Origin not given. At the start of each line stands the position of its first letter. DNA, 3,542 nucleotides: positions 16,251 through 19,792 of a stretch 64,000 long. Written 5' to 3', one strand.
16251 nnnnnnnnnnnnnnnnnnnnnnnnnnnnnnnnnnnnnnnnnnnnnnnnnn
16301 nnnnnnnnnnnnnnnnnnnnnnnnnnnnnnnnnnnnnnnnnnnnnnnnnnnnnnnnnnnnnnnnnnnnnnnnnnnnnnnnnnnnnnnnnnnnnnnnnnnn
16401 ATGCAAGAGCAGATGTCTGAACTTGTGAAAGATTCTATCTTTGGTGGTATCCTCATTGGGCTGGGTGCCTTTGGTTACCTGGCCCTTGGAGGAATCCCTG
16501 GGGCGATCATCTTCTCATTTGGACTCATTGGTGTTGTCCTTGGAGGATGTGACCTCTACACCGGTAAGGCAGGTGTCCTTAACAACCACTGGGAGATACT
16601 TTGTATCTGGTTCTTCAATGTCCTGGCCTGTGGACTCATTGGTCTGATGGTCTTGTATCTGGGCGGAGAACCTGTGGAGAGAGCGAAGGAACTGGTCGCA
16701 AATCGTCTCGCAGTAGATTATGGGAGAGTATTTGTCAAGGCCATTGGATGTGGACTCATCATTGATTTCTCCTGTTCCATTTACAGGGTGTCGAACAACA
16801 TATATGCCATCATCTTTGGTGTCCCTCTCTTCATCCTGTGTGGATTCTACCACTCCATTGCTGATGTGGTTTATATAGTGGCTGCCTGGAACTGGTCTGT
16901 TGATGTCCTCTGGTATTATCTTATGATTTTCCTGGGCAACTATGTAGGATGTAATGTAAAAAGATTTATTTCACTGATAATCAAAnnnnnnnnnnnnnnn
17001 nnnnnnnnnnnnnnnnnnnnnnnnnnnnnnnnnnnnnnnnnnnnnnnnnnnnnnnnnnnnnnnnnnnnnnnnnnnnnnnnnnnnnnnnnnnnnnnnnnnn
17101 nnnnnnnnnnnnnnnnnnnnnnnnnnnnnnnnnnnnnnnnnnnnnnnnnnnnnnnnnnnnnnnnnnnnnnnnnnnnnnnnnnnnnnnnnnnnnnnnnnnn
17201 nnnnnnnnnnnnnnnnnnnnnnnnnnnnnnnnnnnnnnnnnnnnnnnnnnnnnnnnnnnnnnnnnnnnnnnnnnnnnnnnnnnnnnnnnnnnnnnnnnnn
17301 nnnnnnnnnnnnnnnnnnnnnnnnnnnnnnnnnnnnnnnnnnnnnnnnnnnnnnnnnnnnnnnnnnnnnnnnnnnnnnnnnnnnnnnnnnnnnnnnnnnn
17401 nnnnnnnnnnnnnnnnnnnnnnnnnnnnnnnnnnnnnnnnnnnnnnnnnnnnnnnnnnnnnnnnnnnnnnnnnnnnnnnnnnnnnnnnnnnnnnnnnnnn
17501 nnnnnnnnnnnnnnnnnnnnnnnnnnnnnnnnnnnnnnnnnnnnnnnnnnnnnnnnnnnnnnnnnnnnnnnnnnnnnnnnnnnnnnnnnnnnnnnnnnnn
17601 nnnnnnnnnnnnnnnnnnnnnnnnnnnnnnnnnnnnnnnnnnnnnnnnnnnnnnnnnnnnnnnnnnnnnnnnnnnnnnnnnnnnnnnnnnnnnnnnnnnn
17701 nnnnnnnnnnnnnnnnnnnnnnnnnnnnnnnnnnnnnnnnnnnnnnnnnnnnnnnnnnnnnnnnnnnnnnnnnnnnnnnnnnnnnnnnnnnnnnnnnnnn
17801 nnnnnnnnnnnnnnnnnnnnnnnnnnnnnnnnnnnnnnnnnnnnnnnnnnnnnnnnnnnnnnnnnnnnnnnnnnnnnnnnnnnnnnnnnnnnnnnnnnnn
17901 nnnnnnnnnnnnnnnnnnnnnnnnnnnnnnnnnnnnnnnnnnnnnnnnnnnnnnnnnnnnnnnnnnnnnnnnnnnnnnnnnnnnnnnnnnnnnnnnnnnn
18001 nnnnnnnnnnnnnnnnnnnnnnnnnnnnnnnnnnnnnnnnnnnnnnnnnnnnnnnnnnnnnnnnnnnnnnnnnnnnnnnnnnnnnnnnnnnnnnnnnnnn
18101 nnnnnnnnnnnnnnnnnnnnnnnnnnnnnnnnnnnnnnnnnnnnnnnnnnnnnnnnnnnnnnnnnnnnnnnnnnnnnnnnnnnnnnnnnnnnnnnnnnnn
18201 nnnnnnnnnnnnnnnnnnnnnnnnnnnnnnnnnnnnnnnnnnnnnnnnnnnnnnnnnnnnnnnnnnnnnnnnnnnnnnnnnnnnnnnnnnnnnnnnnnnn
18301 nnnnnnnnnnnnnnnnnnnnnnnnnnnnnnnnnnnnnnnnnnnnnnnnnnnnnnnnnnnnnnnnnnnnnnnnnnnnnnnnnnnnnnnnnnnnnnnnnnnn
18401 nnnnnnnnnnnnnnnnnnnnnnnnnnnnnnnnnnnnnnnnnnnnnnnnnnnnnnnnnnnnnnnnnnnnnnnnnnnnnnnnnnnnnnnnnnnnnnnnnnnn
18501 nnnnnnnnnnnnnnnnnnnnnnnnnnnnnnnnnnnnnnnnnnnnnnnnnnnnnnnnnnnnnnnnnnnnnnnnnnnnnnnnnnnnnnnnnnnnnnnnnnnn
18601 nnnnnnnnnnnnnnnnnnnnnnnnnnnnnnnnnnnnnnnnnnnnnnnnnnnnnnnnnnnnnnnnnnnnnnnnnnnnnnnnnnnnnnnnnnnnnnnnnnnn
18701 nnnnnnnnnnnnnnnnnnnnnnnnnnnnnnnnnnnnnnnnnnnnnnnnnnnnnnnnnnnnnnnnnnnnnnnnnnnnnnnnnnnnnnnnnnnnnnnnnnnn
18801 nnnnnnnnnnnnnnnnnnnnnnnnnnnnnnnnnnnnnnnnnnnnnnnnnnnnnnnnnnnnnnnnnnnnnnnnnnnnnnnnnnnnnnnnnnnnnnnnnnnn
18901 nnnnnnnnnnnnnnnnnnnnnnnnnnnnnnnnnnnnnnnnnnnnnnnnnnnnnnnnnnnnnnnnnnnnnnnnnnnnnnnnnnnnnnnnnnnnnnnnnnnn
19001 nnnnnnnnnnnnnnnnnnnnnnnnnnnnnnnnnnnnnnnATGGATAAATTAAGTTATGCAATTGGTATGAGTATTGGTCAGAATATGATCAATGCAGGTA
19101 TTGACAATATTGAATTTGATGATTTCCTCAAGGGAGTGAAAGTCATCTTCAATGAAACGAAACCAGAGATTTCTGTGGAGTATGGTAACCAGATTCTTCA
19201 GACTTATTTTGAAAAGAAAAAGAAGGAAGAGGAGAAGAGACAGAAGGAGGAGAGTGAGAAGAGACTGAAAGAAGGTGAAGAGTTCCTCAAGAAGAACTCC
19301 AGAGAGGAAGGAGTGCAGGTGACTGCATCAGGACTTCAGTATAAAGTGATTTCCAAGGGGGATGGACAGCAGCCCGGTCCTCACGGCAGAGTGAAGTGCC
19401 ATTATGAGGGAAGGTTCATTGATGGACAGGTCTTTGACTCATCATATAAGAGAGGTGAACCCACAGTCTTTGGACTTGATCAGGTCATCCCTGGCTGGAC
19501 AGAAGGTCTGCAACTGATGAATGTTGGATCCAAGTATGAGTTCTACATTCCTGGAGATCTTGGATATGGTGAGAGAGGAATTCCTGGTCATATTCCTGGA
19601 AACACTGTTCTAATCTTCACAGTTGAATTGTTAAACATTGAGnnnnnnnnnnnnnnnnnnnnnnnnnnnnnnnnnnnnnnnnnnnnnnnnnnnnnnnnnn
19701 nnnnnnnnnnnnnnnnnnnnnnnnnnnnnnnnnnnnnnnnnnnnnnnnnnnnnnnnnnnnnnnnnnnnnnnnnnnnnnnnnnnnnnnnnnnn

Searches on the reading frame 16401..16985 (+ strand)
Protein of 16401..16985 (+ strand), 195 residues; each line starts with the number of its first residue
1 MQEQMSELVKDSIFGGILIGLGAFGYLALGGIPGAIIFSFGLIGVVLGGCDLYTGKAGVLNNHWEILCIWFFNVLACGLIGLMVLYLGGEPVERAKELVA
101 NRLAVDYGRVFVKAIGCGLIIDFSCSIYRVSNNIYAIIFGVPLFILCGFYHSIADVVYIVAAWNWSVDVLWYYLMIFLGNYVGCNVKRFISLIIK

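Call 51: search_protein_families(library=pfam, proteins=[window:16401-16985:+], max_evalue=0.01)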
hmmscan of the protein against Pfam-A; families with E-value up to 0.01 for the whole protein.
window:16401-16985:+ (195 aa): 1 family
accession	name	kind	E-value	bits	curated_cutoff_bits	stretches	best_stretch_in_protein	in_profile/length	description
PF01226.23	Form_Nir_trans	-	5e-17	62.5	34.6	1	4-184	17-230/240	Formate/nitrite transporter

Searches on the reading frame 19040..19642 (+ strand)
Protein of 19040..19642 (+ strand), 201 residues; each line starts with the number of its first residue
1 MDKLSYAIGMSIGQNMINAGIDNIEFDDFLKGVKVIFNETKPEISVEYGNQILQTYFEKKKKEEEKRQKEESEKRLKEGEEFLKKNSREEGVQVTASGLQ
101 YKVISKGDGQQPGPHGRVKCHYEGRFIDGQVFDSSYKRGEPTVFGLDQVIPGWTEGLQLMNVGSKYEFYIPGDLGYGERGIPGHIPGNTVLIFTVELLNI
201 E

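Call 16: search_protein_families(library=pfam, proteins=[window:19040-19642:+], max_evalue=0.01)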
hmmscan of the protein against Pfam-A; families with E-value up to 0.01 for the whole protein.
window:19040-19642:+ (201 aa): 2 families
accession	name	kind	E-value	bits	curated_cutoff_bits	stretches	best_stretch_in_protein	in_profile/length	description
PF00254.34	FKBP_C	-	6.9e-29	100.5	21.1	1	112-198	5-94/94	FKBP-type peptidyl-prolyl cis-trans isomerase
PF01346.23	FKBP_N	-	1.6e-23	83.8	22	1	2-103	2-97/97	Domain amino terminal to FKBP-type peptidyl-prolyl isomerase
